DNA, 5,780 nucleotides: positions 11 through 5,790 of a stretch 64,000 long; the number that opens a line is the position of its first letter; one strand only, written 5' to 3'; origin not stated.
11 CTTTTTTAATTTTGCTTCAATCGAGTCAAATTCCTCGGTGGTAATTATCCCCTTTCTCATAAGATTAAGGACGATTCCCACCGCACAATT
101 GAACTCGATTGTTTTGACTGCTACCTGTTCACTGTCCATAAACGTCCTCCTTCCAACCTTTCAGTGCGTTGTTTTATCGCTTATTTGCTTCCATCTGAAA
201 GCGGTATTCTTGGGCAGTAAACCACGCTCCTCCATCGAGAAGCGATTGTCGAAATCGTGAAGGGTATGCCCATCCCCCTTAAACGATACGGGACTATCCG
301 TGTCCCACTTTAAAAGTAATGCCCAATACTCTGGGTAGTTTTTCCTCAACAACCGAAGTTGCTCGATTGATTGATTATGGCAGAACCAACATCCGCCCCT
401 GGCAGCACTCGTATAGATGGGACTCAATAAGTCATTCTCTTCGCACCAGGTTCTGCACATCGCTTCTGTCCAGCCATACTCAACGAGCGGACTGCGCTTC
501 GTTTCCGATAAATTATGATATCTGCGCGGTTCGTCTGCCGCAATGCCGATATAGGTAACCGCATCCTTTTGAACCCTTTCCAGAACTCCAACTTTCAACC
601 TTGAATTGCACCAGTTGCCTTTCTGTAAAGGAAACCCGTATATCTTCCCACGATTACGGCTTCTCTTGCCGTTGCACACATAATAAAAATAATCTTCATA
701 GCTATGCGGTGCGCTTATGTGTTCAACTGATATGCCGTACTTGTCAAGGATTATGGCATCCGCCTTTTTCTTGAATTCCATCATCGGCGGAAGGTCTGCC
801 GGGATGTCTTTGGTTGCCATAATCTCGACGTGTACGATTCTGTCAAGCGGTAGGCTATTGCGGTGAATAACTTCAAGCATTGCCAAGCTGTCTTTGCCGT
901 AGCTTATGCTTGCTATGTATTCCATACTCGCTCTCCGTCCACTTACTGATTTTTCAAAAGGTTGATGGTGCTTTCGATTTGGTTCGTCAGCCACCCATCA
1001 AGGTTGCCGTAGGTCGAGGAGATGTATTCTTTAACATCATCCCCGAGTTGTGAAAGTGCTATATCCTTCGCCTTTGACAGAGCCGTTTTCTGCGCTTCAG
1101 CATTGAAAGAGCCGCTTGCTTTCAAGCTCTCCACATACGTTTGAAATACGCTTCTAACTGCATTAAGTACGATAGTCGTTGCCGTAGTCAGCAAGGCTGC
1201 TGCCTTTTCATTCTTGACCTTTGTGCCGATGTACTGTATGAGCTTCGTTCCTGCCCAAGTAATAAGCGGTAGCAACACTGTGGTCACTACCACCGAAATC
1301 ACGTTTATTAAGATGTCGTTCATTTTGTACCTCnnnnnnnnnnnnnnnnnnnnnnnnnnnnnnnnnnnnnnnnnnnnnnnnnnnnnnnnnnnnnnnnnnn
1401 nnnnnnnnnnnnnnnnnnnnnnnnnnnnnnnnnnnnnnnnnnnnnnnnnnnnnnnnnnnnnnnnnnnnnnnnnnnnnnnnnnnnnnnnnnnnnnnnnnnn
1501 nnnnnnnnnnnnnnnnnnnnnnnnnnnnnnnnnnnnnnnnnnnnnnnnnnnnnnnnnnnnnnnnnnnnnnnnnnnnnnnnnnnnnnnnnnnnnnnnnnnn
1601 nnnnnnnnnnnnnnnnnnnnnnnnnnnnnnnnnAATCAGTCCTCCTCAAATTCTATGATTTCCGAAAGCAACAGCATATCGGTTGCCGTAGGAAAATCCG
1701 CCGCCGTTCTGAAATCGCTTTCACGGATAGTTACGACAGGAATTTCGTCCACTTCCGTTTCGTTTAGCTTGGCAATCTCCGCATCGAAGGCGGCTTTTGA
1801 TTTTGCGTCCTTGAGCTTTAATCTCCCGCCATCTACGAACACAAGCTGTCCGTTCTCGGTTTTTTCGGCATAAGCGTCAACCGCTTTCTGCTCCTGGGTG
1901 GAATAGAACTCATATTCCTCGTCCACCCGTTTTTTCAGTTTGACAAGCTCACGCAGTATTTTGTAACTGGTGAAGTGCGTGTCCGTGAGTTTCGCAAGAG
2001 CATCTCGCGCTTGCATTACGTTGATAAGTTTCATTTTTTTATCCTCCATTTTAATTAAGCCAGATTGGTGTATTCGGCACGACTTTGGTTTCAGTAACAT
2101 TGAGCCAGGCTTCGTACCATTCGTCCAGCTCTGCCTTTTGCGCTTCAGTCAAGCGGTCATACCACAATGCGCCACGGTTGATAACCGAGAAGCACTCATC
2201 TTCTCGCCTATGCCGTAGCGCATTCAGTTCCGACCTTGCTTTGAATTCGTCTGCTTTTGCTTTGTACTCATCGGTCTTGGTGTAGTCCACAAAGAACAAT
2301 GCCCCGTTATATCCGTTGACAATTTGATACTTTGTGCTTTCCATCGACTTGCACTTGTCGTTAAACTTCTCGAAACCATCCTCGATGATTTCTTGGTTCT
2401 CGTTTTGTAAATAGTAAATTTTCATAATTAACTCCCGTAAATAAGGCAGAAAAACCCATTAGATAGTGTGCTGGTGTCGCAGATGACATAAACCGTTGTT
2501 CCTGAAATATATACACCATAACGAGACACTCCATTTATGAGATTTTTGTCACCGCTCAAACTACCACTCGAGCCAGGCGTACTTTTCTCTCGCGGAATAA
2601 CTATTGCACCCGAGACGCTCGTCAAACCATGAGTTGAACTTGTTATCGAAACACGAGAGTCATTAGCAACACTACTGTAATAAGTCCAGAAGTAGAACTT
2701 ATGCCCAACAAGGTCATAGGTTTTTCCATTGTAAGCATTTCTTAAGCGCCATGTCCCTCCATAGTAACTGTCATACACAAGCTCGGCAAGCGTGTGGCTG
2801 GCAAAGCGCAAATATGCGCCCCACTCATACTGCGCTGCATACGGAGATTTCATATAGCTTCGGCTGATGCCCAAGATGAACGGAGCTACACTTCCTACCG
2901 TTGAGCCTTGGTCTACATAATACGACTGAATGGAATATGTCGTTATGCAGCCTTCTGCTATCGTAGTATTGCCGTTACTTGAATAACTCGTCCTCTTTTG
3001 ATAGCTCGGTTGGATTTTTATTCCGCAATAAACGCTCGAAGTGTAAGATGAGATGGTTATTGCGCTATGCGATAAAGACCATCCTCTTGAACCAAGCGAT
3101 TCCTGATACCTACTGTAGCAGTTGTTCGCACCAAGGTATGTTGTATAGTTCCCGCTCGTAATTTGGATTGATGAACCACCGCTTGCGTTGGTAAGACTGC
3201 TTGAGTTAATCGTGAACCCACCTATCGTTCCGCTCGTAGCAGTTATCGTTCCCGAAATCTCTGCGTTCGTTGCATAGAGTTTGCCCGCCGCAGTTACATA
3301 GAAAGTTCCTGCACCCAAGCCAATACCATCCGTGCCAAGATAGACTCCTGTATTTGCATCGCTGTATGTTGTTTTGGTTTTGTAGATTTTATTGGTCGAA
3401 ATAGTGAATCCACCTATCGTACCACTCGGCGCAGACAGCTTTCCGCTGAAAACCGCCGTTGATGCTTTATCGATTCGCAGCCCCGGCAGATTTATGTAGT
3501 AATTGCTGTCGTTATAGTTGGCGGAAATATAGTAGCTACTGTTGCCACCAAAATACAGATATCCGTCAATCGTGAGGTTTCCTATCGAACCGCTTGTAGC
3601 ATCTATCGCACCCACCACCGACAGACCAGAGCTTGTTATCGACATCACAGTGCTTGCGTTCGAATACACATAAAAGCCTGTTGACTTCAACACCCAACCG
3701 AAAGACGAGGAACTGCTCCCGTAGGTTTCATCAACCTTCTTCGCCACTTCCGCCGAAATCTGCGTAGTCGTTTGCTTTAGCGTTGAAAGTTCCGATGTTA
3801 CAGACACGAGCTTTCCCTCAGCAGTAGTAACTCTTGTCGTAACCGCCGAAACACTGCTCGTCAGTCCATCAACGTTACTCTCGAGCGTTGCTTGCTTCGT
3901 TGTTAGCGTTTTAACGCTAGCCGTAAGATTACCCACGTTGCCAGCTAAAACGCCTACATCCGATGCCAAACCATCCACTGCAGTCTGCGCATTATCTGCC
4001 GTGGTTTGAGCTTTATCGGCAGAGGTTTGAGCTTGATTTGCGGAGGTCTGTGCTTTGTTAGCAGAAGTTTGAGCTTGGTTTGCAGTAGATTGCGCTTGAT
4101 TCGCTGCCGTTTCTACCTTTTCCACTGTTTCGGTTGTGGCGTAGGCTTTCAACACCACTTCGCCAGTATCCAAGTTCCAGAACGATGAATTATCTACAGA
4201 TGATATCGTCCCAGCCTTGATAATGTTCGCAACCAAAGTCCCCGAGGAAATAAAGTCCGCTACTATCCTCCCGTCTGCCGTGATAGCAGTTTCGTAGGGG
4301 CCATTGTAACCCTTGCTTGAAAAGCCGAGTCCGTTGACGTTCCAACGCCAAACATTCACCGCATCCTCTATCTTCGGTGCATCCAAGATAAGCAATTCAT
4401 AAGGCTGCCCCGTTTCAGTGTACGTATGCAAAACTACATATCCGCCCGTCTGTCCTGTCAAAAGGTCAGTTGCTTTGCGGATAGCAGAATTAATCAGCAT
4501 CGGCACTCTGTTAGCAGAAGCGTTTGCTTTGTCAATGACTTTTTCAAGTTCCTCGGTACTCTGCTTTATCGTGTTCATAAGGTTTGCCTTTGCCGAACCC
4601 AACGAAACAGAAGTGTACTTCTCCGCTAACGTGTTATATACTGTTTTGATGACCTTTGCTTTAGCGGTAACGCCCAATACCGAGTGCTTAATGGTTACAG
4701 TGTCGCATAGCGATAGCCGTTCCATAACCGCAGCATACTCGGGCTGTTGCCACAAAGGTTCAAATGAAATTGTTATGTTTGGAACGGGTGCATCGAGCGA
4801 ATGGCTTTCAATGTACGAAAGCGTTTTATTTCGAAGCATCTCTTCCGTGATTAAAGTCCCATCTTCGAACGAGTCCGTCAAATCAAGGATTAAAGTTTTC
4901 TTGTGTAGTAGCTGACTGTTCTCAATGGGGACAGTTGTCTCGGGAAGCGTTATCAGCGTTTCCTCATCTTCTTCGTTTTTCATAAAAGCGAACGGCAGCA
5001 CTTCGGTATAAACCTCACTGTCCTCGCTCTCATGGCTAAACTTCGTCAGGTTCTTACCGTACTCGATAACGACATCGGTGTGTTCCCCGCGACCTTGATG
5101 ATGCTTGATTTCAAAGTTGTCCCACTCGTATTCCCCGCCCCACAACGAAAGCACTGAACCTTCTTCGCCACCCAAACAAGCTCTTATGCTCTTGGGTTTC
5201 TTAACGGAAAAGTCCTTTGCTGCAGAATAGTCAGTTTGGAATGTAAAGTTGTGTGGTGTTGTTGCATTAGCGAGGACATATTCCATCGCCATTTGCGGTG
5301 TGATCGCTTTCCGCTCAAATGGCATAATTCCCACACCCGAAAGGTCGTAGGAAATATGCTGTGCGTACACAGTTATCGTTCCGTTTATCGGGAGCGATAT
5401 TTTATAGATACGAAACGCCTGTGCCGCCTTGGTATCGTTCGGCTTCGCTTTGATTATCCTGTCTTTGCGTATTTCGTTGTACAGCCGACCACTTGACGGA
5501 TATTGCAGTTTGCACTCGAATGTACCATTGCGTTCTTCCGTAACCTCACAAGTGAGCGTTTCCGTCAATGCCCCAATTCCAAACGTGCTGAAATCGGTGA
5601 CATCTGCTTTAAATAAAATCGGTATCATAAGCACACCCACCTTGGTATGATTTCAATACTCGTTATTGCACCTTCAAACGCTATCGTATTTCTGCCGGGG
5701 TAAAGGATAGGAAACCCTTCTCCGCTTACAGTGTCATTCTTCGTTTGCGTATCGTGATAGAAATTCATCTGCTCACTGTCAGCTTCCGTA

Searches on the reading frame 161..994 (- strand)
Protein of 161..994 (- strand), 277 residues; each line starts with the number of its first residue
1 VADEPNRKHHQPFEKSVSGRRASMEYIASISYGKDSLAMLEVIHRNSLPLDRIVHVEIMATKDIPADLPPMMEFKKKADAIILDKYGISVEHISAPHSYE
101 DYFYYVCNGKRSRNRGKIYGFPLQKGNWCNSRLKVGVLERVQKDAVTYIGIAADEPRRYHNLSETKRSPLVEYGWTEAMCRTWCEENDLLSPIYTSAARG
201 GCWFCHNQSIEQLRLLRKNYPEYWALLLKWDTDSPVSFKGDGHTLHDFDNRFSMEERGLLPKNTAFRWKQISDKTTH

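Call 22: find_encoding_contigs(protein=window:161-994:-, flank=10000, max_places=6)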
Protein window:161-994:- (277 aa): no gene with exactly this product is on record in the collection.

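Call 27: search_protein_families(library=phrogs, proteins=[window:161-994:-], max_evalue=0.001)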
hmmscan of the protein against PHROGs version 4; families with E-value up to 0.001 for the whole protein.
window:161-994:- (277 aa): 4 families
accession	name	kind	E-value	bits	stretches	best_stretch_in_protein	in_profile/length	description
phrog_424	-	moron, auxiliary metabolic gene and host takeover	5.5e-38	132.1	1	20-255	157-381/460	phosphoadenosine phosphosulfate reductase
phrog_28782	-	unknown function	1.9e-25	90.9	1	141-256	4-119/154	-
phrog_15238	-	unknown function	1e-12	49.4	1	20-135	8-116/215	-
phrog_33262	-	moron, auxiliary metabolic gene and host takeover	2.7e-05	23.8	1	118-236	98-217/495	phosphoadenosine phosphosulfate reductase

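Call 29: find_related_loci(query=window:164-994:-, collection=viral_contigs, flank=10000)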
Query window:164-994:- (277 aa) in viral_contigs; peptide patterns used: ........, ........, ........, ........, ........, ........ (x = any residue, [..] = any of these).
251 stretches matched a pattern; 250 encode a relative of the query (tblastn E <= 1e-3); the best 80 are kept; 80 distinct loci.
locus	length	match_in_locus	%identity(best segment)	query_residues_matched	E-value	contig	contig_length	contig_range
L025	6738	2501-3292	90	8-271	2e-167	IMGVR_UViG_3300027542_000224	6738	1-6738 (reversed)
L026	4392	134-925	90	8-271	2e-171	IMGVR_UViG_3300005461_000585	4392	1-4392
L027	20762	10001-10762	80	18-271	1e-146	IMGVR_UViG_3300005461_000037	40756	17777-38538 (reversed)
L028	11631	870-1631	78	22-275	2e-142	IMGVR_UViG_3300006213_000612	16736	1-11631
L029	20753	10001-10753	76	24-274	9e-139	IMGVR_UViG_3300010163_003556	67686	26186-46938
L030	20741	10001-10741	77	25-271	2e-137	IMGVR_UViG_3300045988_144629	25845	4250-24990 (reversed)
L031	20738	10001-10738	77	26-271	2e-137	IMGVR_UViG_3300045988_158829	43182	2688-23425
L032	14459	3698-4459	74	20-273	2e-136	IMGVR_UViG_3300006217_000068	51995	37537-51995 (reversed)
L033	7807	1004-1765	74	20-273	2e-136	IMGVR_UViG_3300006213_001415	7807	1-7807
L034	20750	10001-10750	76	24-273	1e-135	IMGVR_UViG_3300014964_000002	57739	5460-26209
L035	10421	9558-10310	76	24-274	4e-135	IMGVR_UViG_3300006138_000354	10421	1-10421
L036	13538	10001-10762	71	23-276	1e-132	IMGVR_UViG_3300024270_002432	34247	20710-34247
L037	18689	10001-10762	71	23-276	1e-132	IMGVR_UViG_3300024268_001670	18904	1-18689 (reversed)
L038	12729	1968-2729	71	23-276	1e-132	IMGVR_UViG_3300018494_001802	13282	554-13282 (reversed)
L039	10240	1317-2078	71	23-276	1e-132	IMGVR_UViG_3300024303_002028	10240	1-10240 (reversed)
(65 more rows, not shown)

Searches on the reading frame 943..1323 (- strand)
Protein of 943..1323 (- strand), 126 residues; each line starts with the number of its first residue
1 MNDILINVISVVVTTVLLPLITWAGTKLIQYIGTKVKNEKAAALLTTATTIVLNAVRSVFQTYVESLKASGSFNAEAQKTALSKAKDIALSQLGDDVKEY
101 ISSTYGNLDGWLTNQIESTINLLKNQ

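Call 27: search_protein_families(library=phrogs, proteins=[window:943-1323:-], max_evalue=0.001)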
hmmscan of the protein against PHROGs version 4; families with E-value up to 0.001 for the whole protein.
window:943-1323:- (126 aa): 1 family
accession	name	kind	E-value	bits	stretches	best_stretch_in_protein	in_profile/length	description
phrog_13712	-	lysis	1.5e-26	94.5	1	2-126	2-132/175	holin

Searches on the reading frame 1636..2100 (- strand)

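Call 27: search_protein_families(library=phrogs, proteins=[window:1636-2100:-], max_evalue=0.001)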
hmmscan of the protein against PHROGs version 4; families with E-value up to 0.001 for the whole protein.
window:1636-2100:- (154 aa): 1 family
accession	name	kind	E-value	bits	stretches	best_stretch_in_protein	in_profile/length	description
phrog_1401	-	unknown function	4.7e-09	37.3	1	22-128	4-105/140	-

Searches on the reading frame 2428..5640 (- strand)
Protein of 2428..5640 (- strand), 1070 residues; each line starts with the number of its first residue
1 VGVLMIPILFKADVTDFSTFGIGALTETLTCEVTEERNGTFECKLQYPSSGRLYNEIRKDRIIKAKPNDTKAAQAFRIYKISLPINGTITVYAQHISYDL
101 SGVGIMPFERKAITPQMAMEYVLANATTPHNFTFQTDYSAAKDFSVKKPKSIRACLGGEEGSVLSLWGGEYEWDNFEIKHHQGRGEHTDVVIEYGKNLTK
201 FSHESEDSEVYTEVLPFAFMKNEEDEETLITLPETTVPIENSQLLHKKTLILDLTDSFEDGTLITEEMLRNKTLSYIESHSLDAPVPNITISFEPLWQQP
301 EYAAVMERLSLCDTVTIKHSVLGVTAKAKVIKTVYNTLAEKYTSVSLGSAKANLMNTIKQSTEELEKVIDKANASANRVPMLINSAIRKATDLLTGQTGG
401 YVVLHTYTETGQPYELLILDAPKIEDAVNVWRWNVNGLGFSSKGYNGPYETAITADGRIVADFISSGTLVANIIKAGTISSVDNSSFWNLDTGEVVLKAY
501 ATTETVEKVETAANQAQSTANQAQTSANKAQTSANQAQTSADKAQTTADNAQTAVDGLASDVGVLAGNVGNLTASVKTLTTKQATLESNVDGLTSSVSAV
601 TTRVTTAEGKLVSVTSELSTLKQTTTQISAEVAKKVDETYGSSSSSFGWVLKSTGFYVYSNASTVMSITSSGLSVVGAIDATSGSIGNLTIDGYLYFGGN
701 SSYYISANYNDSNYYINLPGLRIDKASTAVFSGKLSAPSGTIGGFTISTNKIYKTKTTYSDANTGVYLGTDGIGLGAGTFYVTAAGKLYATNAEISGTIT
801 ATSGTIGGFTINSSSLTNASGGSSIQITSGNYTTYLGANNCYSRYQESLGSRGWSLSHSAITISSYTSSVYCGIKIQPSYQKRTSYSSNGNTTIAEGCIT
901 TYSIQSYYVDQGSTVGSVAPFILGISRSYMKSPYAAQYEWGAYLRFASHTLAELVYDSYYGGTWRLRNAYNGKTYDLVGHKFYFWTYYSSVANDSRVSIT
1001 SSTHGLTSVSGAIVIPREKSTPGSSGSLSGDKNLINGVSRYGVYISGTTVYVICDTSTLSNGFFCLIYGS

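Call 27: search_protein_families(library=phrogs, proteins=[window:2428-5640:-], max_evalue=0.001)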
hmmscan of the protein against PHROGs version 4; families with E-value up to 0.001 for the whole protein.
window:2428-5640:- (1070 aa): 16 families
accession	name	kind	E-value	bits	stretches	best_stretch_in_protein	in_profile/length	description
phrog_1067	-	head and packaging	1.2e-134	452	1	5-835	6-796/991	minor head protein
phrog_5555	-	tail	4.5e-79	267.7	1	6-630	1-586/788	tail protein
phrog_2270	-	unknown function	5.2e-59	201.7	1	8-362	2-342/637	-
phrog_7142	-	tail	6.1e-58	197.8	1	5-372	1-359/622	tail protein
phrog_13289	-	tail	1.3e-55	190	1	9-371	4-365/938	tail protein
phrog_1330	-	tail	7.6e-54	184.1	1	3-378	3-390/1361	tail protein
phrog_12493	-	tail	5.4e-39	134.9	2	3-229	1-236/950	tail protein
phrog_2189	-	tail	2.6e-27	96.1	1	24-348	18-327/971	tail protein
phrog_33972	-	tail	5e-24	85.4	1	9-394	6-401/714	tail protein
phrog_7043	-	tail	2.4e-23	83.7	1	52-486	56-477/1077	tail protein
phrog_9886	-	unknown function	2.7e-19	69.5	1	185-522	188-527/940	-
phrog_8687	-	other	3.6e-16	59.6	1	108-381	9-283/599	tail protein with peptidase activity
phrog_1210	-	other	7.9e-16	57.7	1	24-358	18-366/2313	PblB-type receptor binding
phrog_12329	-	head and packaging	4.8e-13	49.1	1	15-386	8-387/833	virion structural protein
phrog_19846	-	unknown function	1.1e-07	30.9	1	779-821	1114-1156/1272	-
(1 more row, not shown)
